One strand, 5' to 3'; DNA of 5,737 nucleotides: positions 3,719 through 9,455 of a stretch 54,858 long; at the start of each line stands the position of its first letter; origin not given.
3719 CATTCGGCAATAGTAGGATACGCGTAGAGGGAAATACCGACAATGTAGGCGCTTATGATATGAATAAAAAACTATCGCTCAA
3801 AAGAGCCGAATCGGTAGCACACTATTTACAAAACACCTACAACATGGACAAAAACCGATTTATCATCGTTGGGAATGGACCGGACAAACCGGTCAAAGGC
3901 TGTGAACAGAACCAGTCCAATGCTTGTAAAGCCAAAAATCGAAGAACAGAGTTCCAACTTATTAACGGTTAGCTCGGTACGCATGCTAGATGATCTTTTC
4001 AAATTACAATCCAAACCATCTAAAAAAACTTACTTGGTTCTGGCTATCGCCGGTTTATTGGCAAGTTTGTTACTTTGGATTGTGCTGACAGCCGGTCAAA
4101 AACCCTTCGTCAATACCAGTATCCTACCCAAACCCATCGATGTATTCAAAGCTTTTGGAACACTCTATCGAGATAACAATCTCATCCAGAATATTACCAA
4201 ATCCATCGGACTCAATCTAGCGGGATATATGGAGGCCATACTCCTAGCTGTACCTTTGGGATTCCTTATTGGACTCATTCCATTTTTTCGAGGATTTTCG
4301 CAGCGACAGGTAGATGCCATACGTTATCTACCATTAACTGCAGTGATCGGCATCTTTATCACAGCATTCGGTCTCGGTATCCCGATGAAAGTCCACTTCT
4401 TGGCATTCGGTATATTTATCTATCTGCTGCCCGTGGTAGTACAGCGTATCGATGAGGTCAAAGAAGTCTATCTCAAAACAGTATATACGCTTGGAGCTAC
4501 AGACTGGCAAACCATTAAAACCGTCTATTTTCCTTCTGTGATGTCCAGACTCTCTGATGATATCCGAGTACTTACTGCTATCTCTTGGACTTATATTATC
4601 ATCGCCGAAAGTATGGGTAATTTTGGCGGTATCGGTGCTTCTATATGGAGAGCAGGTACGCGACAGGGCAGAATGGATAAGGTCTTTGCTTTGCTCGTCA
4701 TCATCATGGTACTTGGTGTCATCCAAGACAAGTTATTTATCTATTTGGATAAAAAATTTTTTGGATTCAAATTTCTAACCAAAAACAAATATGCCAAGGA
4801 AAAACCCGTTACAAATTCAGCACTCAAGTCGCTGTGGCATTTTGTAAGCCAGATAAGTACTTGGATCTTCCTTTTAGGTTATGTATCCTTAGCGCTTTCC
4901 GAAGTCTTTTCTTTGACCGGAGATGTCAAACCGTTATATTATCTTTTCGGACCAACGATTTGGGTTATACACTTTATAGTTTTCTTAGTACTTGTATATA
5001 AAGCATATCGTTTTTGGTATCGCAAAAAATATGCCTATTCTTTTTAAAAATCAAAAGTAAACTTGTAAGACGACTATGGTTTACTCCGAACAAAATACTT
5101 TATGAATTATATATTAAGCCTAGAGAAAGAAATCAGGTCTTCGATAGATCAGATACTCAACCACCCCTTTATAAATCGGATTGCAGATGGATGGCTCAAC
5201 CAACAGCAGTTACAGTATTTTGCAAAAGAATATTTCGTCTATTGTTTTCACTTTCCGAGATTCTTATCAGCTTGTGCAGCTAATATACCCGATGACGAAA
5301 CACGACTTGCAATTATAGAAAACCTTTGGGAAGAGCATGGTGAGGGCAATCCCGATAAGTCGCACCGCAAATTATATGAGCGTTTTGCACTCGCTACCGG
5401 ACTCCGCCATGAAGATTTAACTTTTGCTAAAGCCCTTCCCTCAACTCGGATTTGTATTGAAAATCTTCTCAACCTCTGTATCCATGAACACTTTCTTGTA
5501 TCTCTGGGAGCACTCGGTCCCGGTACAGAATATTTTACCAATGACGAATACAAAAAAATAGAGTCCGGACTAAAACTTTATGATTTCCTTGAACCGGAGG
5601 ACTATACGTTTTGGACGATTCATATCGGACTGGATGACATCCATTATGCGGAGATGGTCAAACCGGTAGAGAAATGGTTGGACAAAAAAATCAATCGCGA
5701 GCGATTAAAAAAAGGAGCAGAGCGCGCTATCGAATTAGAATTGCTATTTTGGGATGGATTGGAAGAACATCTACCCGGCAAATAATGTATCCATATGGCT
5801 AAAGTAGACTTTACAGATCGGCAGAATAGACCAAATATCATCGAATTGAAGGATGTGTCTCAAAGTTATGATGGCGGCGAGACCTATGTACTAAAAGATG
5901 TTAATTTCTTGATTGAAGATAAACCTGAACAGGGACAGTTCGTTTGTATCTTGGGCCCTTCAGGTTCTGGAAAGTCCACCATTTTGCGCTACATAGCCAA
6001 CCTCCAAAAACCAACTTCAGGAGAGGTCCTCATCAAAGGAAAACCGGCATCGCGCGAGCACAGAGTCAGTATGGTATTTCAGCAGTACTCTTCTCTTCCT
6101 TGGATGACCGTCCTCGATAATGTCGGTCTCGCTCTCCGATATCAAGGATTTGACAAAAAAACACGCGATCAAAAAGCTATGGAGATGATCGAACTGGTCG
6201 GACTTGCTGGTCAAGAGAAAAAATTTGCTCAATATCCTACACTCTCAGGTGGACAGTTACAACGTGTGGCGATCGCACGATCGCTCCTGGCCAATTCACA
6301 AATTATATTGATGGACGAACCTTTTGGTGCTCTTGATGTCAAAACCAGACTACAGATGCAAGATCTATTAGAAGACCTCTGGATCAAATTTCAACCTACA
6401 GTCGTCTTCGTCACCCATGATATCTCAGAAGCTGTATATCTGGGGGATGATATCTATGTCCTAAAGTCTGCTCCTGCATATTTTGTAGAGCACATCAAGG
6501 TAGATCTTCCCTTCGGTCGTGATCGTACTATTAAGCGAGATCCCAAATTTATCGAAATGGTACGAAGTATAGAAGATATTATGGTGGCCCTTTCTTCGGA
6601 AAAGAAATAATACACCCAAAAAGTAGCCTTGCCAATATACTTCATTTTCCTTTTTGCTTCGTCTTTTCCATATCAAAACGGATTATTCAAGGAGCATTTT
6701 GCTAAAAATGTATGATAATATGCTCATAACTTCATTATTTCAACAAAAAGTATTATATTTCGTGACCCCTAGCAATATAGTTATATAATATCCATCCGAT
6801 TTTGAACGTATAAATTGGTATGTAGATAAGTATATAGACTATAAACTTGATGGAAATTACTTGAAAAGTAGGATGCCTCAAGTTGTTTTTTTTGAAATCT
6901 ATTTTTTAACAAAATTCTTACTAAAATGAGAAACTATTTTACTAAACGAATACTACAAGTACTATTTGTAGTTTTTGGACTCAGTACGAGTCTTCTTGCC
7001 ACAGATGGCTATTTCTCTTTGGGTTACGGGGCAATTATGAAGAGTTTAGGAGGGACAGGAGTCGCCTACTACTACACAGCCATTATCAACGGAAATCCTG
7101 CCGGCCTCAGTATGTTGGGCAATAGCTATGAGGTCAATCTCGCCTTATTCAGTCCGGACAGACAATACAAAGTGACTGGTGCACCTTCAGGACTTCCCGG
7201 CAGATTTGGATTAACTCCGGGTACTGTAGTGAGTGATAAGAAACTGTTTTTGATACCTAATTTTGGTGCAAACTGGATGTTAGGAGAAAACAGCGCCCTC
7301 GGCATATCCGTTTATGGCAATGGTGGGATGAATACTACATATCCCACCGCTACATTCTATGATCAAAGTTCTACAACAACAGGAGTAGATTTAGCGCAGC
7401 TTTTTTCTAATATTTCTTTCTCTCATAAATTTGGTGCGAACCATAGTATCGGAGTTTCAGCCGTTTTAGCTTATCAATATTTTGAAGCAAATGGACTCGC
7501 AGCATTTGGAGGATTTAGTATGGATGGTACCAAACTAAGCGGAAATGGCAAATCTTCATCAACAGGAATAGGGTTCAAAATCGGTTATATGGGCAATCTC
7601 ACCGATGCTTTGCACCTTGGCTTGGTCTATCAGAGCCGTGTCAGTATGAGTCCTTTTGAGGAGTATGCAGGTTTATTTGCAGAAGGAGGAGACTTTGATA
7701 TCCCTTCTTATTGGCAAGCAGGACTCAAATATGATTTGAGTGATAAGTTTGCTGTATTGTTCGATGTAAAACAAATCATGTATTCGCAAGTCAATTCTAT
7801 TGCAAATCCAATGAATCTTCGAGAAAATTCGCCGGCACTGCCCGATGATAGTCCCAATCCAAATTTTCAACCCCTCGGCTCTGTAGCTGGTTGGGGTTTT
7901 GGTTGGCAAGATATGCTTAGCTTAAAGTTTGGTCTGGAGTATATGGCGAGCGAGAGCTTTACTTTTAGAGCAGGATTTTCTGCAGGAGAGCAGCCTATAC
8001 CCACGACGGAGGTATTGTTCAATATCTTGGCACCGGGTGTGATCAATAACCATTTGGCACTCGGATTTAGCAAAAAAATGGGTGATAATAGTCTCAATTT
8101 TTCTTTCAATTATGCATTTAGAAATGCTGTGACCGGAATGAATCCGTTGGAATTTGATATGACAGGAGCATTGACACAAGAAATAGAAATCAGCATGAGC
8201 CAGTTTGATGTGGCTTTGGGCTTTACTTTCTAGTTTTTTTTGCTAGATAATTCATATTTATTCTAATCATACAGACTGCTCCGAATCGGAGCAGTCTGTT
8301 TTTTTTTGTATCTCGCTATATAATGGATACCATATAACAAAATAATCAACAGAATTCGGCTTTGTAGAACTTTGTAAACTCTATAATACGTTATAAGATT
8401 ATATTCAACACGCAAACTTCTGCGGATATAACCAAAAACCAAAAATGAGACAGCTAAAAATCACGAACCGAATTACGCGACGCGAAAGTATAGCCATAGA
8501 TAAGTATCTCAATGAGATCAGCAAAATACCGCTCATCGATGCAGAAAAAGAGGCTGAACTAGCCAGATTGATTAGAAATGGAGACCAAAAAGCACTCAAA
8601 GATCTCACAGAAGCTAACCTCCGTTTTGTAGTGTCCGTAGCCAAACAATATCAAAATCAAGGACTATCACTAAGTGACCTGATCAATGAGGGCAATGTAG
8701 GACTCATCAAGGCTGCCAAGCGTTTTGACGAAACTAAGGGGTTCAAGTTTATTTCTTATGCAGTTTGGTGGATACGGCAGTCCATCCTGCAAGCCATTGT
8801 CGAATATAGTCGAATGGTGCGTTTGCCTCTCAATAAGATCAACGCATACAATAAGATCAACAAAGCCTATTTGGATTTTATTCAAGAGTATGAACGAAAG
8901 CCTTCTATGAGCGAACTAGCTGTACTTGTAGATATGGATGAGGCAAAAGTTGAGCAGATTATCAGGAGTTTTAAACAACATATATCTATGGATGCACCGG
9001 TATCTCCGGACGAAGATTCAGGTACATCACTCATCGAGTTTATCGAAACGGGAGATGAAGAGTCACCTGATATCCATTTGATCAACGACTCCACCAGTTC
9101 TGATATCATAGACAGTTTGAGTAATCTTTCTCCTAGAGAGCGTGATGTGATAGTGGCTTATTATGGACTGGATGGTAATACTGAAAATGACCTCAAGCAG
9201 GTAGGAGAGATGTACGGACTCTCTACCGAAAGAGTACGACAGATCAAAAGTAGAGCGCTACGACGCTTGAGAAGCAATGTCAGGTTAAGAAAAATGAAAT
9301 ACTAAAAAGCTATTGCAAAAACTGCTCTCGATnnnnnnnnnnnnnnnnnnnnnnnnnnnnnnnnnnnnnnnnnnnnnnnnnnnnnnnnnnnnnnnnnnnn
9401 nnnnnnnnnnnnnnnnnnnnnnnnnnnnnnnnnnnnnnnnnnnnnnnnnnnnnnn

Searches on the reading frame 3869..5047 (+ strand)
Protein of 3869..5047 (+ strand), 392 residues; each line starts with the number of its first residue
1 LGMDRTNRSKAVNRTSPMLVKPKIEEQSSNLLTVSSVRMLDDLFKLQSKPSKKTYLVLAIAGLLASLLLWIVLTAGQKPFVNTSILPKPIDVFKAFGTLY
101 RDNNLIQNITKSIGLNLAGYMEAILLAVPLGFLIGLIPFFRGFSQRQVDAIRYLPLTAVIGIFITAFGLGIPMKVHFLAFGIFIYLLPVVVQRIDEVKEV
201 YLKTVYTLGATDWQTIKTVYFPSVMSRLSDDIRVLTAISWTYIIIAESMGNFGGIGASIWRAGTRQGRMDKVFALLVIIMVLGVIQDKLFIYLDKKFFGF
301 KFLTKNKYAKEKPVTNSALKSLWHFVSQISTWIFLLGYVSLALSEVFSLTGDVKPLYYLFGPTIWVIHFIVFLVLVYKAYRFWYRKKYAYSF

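Call 33: search_protein_families(library=pfam, proteins=[window:3869-5047:+], max_evalue=0.00001)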
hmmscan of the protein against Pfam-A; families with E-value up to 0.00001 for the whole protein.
window:3869-5047:+ (392 aa): 1 family
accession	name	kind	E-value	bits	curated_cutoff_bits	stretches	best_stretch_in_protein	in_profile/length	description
PF00528.27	BPD_transp_1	-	2.2e-14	54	26.4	1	127-297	1-182/184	Binding-protein-dependent transport system inner membrane component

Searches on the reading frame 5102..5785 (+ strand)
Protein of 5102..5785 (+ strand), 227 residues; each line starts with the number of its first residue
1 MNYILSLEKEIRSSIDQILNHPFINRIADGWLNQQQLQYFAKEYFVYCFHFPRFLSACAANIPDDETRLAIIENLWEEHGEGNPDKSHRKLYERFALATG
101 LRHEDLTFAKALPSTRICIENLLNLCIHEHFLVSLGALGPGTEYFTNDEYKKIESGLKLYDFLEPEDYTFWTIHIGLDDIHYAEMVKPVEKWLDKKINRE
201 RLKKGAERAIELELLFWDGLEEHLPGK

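Call 33: search_protein_families(library=pfam, proteins=[window:5102-5785:+], max_evalue=0.00001)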
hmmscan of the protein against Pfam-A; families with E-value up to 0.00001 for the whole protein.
window:5102-5785:+ (227 aa): 2 families
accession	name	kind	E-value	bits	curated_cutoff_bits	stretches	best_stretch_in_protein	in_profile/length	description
PF14518.11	Haem_oxygenas_2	-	1.6e-28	100.1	28.9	1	38-213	1-176/177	Iron-containing redox enzyme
PF03070.21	TENA_THI-4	-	5.9e-19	69.1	22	1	9-219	2-206/210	TENA/THI-4/PQQC family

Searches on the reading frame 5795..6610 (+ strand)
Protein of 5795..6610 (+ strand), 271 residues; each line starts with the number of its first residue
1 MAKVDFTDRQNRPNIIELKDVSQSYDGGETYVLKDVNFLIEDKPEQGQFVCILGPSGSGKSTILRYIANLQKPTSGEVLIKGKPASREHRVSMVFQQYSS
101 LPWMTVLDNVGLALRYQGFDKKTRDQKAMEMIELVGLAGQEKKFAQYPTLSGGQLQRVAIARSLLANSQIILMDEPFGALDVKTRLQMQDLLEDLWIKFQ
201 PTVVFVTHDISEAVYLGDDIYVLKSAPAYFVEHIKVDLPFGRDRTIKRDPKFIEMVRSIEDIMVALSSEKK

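Call 33: search_protein_families(library=pfam, proteins=[window:5795-6610:+], max_evalue=0.00001)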
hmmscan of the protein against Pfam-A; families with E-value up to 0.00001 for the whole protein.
window:5795-6610:+ (271 aa): 1 family
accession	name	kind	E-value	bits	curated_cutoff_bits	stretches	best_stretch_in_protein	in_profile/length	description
PF00005.33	ABC_tran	-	2.5e-30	106.3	25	1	45-177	9-136/137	ABC transporter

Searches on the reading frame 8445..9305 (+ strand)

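Call 33: search_protein_families(library=pfam, proteins=[window:8445-9305:+], max_evalue=0.00001)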
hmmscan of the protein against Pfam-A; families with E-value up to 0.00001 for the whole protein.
window:8445-9305:+ (286 aa): 4 families
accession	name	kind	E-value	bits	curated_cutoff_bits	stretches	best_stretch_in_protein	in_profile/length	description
PF04542.20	Sigma70_r2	-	8.5e-18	64.4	24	1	55-118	2-65/71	Sigma-70 region 2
PF04545.22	Sigma70_r4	-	1.9e-16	59.8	24.1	1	225-276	2-49/50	Sigma-70, region 4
PF04539.22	Sigma70_r3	-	3.1e-13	50.1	25.3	1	135-209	3-75/78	Sigma-70 region 3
PF00140.25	Sigma70_r1_2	-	4e-11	43.1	22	1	18-48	3-33/34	Sigma-70 factor, region 1.2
